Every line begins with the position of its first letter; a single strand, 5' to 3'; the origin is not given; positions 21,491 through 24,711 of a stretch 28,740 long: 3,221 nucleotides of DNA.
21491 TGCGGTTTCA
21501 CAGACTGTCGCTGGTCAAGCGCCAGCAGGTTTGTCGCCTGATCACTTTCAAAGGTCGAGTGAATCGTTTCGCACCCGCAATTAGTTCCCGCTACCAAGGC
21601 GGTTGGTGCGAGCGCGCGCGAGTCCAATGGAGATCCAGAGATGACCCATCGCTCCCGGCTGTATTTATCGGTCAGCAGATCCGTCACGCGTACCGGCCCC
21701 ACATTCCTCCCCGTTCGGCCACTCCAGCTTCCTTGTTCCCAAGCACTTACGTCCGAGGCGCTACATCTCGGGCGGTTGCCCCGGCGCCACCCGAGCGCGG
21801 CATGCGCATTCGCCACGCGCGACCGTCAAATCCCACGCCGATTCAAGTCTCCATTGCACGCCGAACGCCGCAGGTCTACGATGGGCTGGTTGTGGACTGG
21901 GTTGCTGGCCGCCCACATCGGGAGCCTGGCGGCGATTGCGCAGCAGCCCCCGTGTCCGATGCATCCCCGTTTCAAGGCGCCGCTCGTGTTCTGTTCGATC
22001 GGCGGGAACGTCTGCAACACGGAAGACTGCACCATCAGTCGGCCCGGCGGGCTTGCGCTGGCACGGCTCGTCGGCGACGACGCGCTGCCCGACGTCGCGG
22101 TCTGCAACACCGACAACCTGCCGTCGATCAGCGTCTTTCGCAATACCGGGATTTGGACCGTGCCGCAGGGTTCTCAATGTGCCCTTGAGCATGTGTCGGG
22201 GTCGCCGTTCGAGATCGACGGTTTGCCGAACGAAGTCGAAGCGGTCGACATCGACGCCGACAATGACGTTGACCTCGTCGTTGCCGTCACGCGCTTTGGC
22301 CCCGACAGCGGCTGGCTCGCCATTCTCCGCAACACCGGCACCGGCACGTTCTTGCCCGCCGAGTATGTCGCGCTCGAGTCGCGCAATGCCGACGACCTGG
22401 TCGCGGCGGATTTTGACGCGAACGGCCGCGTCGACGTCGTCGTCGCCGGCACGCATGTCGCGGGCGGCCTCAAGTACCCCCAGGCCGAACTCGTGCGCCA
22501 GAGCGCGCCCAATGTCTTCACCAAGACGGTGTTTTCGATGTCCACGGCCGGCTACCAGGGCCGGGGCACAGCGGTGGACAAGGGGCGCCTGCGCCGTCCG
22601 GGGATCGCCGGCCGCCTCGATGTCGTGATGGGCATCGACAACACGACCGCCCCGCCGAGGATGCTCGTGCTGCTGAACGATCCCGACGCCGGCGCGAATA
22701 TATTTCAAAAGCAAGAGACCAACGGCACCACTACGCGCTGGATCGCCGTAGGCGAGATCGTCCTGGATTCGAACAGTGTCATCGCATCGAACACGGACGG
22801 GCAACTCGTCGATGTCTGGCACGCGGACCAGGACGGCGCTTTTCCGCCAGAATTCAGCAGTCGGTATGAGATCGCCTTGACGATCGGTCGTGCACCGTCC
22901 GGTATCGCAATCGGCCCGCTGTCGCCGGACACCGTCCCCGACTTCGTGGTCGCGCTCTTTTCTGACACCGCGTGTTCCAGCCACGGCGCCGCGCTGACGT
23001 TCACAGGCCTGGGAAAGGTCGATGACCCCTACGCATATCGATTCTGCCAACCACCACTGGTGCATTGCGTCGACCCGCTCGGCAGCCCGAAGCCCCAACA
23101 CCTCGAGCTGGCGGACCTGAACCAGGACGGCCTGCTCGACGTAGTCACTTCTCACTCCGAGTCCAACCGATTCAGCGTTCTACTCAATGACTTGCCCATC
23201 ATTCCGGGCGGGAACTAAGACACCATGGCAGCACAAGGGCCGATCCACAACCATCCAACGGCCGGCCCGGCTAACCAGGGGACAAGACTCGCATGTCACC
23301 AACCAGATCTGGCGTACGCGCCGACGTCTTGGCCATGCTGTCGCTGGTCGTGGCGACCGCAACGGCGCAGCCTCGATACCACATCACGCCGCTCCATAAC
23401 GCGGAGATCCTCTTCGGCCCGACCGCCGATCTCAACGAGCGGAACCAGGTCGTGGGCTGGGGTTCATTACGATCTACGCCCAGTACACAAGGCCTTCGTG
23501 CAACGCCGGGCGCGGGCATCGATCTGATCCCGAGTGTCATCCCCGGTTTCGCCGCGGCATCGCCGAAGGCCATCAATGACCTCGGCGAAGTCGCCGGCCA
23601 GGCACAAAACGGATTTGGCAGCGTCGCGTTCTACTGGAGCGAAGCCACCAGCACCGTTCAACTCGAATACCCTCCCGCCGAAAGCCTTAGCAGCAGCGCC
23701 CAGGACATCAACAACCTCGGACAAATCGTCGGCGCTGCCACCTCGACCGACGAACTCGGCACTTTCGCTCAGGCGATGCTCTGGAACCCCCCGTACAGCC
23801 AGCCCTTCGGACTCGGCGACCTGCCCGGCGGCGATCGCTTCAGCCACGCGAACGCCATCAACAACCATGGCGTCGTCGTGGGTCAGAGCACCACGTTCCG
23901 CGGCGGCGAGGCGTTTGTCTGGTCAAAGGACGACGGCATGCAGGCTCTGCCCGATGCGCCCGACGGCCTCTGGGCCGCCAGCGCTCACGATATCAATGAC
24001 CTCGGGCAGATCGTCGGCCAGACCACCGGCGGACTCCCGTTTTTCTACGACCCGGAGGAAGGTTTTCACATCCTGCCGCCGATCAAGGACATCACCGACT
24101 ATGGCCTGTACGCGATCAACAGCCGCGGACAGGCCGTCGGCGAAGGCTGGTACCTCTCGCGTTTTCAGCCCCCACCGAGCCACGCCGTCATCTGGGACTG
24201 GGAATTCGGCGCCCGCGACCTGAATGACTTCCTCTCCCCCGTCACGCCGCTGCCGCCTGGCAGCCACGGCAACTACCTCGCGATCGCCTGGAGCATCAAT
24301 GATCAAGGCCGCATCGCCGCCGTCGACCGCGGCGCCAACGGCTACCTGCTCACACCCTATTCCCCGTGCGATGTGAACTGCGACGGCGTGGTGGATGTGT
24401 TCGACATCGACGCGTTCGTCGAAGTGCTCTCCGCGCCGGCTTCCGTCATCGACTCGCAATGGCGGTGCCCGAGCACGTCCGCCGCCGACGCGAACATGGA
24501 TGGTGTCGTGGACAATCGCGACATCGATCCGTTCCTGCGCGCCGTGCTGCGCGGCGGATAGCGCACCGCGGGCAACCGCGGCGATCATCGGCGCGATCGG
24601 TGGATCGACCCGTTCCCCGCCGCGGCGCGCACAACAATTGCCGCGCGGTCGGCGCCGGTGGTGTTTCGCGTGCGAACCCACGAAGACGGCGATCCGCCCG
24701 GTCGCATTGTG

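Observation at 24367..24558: The same dockerin-like tandem C-terminal module appears on two unrelated secreted proteins; the HAF-repeat protein carries it instead of PEP-CTERM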

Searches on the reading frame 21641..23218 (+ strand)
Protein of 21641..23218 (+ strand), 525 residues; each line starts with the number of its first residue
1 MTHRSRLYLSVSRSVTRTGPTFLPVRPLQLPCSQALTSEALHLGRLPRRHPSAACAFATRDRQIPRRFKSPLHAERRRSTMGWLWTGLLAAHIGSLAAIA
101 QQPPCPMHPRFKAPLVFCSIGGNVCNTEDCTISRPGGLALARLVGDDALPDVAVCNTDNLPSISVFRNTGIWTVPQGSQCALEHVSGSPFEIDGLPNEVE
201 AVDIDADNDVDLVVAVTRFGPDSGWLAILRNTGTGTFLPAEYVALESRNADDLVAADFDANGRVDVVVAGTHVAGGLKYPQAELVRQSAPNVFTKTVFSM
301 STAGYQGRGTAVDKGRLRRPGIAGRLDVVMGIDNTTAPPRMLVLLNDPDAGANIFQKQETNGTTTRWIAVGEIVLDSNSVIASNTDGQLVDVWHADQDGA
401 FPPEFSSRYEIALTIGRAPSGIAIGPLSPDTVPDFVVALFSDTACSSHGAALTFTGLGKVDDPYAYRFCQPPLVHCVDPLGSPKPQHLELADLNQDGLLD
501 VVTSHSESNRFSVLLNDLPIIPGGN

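Call 7: search_protein_families(library=pfam, proteins=[window:21641-23218:+], max_evalue=1)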
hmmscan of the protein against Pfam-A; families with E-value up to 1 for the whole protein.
window:21641-23218:+ (525 aa): 6 families
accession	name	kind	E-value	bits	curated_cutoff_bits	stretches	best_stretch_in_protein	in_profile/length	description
PF13517.12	FG-GAP_3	-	2.5e-15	57.3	26.9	3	203-268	1-61/61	FG-GAP-like repeat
PF01839.29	FG-GAP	-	7.5e-05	23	22.1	2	490-503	7-20/37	FG-GAP repeat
PF16743.10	PliI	-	0.012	15.8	27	1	182-220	45-83/123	Periplasmic lysozyme inhibitor of I-type lysozyme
PF07483.16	W_rich_C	-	0.038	14.5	26.2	1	361-401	32-73/105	Tryptophan-rich Synechocystis species C-terminal domain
PF14200.12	RicinB_lectin_2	-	0.17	13.1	25.6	1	348-400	33-84/89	Ricin-type beta-trefoil lectin domain-like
PF19987.4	DUF6423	-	0.17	12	29.7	1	341-387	25-70/161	Family of unknown function (DUF6423)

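Call 8: search_protein_families(library=ncbifam, proteins=[window:21641-23218:+], max_evalue=1)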
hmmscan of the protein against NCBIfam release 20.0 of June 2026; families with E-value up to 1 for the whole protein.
window:21641-23218:+ (525 aa): 2 families
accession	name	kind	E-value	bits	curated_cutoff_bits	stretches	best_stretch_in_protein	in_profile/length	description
NF052348.1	beta_propeller_lectin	domain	1.9e-05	24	200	1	137-266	197-325/337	beta propeller lectin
NF007976.1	PRK10700.1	equivalog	0.14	11.2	290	1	342-391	79-127/291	23S rRNA pseudouridine(2605) synthase RluB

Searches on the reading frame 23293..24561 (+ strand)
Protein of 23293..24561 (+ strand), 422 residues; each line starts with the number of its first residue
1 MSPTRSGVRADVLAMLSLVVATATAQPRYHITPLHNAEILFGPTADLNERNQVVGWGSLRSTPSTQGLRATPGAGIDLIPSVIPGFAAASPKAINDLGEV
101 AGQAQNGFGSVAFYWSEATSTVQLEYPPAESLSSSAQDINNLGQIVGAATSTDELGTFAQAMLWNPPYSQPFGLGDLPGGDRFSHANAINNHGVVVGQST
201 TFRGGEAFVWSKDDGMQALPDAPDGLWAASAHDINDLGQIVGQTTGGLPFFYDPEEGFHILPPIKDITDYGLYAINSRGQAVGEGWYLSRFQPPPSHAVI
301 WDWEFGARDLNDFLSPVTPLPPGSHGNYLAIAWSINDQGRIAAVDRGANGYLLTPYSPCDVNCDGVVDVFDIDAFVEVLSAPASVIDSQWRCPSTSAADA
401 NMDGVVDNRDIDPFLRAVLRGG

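Call 7: search_protein_families(library=pfam, proteins=[window:23293-24561:+], max_evalue=1)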
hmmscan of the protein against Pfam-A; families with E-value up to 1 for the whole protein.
window:23293-24561:+ (422 aa): 3 families
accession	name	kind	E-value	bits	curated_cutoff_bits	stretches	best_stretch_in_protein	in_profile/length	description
PF11949.14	DUF3466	-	1.6e-09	37.3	25.1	2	92-153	387-454/609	Protein of unknown function (DUF3466)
PF00404.24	Dockerin_1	-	0.00017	22.1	22.9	1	360-411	3-49/57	Dockerin type I domain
PF24756.1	THD_CWZF3-5-7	-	0.16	12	27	1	124-144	134-154/255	CWZF3-5-7 THD domain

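Call 8: search_protein_families(library=ncbifam, proteins=[window:23293-24561:+], max_evalue=1)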
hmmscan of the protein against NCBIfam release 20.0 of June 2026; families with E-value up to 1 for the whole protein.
window:23293-24561:+ (422 aa): 3 families
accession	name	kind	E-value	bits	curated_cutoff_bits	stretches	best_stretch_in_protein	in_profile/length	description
TIGR02913.1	HAF_rpt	repeat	6.4e-15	54.8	22.65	4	186-211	1-27/39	HAF repeat protein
NF041540.1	dockerin_GC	domain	0.0091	16.4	29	1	360-417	4-62/67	GC-type dockerin domain-anchored protein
TIGR05002.1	NxxGxxAF_repeat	domain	0.75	9.8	50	0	90-122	6-43/57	choice-of-anchor tandem repeat NxxGxxAF-containing protein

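Call 13: find_homologous_proteins(query=window:23293-24561:+)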
Query window:23293-24561:+ (422 aa): 295 proteins with E <= 0.001 among 8000 candidates; the best 120 are listed.
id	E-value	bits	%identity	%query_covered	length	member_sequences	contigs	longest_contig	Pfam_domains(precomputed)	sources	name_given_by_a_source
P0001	8.1e-287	969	100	100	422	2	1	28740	PF11949.15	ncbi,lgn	ncbi:MAG: hypothetical protein AB7Q17_11095 [Phycisphaerae bacterium]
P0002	1.7e-63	233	36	98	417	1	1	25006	PF11949.15,PF00404.25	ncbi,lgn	ncbi:MAG: dockerin type I domain-containing protein [Phycisphaerae bacterium]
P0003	1.1e-54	204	36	97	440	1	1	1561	PF11949.15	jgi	-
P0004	5.9e-48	182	37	77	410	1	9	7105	-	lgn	-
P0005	6.3e-40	156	32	67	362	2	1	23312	PF11949.15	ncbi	-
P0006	1.3e-39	154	34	80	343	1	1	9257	-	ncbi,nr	ncbi:MAG: hypothetical protein JNG88_14280 [Phycisphaerales bacterium]|nr:hypothetical protein [Phyc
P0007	2.9e-39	153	35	82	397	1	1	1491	PF11949.15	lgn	-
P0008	5.2e-38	149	34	66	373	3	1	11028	PF11949.15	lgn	-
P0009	6.2e-35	139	35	84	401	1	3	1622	PF11949.15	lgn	-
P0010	1.3e-34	138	32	95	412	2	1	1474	PF11949.15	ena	-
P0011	3.2e-33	133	35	83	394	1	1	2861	PF11949.15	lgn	-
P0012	3.9e-33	133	34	49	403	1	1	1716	PF11949.15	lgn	-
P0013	1.1e-31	128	29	82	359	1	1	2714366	PF11949.15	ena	-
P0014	4.7e-30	123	32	67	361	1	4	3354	PF11949.15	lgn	-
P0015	3.6e-28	117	33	90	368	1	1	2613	PF11949.15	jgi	jgi:probable HAF family extracellular repeat protein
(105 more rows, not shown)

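Call 43: find_encoding_contigs(protein=P0002, flank=10000, max_places=3)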
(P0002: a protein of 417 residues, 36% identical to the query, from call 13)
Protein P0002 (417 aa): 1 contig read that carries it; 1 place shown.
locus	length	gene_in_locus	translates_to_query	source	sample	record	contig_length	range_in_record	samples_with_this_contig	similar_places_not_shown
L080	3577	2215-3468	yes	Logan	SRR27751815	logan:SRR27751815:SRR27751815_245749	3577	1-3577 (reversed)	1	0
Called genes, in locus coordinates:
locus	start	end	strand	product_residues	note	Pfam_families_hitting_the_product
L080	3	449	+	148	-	?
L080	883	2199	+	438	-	PF13517:FG-GAP_3 (weak)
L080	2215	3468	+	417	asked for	PF11949:DUF3466 (faint), PF00404:Dockerin_1 (weak)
